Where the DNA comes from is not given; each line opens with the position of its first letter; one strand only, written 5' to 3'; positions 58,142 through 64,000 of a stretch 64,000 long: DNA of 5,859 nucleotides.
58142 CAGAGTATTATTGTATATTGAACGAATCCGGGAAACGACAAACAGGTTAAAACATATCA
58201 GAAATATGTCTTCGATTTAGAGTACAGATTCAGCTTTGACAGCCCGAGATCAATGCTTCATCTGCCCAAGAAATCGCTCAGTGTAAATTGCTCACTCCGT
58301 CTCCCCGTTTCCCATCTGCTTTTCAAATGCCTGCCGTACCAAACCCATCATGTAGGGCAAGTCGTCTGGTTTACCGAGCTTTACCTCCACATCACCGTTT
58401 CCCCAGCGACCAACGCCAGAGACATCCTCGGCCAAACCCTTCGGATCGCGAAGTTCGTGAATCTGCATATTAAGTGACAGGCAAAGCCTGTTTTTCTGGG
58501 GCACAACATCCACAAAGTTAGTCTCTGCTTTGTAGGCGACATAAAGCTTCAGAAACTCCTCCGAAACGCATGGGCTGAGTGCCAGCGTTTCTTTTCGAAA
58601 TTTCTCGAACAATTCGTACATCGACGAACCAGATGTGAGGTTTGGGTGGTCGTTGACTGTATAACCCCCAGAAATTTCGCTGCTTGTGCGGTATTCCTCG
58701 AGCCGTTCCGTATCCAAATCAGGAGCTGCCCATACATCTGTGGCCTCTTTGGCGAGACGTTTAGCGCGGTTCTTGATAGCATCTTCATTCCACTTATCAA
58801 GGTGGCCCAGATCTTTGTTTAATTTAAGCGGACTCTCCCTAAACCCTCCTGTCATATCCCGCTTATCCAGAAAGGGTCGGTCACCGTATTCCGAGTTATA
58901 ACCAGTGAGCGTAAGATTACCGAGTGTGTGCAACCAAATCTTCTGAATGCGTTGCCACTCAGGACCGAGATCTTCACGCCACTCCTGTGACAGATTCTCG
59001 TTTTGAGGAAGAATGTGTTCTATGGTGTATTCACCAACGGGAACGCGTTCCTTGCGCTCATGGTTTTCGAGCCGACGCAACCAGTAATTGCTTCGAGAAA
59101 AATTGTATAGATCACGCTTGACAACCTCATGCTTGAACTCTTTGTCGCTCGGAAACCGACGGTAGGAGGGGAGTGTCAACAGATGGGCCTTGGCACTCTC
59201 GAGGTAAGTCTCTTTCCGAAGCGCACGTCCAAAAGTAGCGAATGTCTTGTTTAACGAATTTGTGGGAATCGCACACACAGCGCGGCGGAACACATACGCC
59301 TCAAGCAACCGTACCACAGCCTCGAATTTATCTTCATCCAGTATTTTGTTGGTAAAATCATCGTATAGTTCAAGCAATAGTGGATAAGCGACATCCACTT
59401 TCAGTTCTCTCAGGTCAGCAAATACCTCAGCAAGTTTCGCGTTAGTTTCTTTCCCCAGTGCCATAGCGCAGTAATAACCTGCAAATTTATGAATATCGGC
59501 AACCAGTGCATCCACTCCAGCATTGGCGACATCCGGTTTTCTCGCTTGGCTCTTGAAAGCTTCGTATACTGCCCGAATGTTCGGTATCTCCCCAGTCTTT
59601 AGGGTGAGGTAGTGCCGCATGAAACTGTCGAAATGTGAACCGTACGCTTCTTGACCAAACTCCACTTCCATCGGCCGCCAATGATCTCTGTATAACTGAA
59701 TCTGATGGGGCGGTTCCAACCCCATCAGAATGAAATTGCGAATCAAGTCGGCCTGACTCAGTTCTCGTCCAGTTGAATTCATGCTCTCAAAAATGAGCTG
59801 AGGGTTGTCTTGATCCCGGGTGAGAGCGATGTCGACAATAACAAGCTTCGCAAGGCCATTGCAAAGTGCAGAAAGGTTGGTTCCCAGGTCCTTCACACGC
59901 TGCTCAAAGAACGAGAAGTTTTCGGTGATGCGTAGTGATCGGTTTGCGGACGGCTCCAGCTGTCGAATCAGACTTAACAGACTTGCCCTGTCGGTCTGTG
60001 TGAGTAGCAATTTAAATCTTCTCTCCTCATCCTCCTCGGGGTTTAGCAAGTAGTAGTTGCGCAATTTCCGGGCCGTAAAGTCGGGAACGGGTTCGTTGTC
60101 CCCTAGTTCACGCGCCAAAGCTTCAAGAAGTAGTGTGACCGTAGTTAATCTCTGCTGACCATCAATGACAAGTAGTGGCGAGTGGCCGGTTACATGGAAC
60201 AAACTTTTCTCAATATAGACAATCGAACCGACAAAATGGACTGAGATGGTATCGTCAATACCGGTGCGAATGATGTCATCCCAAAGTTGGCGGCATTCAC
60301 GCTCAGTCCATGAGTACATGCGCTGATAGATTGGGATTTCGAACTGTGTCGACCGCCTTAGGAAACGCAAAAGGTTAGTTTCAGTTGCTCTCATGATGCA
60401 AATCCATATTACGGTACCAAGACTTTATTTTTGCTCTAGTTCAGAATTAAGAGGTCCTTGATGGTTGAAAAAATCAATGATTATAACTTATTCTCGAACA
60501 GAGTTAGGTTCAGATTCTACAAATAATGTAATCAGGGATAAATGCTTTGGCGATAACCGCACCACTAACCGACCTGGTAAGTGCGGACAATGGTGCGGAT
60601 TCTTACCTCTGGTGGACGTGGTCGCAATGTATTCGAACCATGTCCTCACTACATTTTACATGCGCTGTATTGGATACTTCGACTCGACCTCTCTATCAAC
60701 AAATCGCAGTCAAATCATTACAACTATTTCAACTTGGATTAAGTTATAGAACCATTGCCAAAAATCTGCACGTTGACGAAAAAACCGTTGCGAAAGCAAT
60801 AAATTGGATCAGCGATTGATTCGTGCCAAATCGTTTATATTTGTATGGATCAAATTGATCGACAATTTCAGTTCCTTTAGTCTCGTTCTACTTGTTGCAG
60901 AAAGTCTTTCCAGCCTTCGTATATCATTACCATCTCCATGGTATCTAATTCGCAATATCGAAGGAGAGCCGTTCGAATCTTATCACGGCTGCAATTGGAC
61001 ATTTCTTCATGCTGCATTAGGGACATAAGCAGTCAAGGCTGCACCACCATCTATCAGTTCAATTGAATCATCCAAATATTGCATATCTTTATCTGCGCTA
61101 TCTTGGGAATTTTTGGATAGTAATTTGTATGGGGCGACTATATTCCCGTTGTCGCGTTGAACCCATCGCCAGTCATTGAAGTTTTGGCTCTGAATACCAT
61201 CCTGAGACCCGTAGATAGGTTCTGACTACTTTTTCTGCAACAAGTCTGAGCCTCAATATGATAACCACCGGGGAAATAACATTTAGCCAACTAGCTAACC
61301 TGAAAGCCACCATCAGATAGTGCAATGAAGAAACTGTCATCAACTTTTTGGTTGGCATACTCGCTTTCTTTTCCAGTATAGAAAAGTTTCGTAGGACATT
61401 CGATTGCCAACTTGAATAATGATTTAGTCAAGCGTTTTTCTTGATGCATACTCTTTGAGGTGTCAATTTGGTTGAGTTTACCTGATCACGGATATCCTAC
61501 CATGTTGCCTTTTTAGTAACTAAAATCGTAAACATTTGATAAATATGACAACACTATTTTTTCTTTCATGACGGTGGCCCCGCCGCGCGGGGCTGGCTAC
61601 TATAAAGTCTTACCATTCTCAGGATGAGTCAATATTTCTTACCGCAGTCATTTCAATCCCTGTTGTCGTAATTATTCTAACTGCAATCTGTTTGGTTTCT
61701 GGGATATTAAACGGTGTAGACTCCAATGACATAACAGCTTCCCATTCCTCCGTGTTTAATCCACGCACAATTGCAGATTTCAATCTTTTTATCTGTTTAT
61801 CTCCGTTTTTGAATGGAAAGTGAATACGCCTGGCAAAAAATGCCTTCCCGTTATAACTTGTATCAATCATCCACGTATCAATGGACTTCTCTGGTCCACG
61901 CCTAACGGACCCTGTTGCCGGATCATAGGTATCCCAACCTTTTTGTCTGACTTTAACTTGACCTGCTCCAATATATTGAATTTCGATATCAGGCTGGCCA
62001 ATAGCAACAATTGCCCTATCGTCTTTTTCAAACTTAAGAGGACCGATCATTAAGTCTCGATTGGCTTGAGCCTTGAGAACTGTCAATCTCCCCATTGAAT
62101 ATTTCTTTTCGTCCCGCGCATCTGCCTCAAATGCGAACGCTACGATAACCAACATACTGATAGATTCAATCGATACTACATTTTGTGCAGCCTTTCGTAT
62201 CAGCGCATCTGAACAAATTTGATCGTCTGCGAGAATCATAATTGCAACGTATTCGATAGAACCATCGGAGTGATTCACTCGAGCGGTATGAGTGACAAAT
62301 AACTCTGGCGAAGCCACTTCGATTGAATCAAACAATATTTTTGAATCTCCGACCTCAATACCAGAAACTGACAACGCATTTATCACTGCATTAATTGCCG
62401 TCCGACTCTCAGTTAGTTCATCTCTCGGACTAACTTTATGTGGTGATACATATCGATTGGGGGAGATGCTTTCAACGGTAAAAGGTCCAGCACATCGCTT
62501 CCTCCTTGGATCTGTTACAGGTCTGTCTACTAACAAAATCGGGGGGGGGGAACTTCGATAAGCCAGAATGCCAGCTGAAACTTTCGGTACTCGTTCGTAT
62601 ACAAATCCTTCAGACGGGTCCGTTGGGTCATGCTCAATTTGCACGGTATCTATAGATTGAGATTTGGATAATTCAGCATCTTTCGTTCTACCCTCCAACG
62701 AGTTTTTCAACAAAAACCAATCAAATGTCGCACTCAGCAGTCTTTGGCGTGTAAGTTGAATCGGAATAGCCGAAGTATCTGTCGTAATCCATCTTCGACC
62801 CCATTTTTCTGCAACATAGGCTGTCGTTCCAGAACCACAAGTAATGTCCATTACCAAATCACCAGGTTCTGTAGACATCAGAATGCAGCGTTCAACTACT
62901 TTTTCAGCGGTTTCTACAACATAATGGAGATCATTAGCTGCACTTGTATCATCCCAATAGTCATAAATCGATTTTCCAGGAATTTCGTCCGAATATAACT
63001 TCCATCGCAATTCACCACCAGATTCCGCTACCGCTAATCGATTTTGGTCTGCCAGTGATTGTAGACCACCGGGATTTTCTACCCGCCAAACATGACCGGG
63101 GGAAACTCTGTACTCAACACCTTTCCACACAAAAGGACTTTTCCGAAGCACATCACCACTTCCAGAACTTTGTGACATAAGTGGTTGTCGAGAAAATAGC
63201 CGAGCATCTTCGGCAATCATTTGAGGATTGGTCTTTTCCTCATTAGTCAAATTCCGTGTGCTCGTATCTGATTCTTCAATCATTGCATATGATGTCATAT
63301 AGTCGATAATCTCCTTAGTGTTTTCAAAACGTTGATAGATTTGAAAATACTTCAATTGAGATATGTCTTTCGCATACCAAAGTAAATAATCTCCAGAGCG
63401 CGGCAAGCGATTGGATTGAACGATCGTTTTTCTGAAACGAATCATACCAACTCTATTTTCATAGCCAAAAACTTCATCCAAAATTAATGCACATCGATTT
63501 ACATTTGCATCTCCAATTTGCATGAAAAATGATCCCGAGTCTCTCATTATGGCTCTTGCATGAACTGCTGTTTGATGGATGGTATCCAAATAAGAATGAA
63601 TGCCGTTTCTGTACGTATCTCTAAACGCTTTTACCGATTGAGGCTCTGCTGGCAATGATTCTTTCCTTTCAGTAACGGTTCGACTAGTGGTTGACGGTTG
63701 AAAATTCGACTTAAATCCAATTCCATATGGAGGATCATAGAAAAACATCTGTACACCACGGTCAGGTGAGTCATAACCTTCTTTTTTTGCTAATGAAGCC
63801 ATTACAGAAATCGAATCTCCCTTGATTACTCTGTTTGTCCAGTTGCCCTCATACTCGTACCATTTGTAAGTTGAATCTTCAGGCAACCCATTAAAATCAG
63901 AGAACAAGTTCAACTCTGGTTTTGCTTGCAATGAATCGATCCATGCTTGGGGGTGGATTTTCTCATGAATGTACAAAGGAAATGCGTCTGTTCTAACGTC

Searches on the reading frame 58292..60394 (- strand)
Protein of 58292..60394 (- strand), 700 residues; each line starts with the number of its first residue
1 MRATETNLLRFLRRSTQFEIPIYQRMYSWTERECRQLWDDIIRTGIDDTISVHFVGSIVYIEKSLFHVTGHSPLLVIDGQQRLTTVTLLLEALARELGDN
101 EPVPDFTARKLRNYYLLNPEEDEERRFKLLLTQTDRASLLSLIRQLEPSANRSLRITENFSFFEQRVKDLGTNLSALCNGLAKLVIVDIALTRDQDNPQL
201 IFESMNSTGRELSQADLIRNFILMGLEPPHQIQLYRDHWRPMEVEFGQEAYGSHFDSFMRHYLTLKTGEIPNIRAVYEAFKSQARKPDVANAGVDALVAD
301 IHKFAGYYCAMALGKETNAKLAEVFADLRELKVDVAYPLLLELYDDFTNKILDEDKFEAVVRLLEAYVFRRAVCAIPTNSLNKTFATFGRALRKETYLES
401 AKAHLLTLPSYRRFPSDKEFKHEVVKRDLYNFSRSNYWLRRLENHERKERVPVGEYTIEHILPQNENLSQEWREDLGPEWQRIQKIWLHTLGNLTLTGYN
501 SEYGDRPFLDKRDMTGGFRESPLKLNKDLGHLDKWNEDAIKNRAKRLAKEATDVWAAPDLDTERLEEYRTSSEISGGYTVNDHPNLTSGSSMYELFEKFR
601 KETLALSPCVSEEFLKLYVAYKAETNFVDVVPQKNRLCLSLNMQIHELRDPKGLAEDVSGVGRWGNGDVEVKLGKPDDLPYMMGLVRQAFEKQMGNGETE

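Call 31: search_protein_families(library=pfam, proteins=[window:58292-60394:-])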
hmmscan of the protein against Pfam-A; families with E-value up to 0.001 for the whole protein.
window:58292-60394:- (700 aa): 3 families
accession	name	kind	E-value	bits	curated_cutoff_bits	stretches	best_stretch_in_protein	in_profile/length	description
PF03235.19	GmrSD_N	-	1.6e-34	120.3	33.2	1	11-222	4-198/199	GmrSD restriction endonuclease, N-terminal domain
PF07510.16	GmrSD_C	-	1.7e-25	90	23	1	414-549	1-137/138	GmrSD restriction endonucleases, C-terminal domain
PF18899.5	DUF5655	-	7.7e-13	48.9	24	1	591-692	11-108/109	Domain of unknown function (DUF5655)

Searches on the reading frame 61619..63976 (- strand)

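Call 31: search_protein_families(library=pfam, proteins=[window:61619-63976:-])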
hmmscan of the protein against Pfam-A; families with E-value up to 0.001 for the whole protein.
window:61619-63976:- (785 aa): 1 family
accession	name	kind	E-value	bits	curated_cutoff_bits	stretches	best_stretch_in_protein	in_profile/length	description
PF01555.25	N6_N4_Mtase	-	2.4e-25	90.2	26.7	1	75-402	1-212/221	DNA methylase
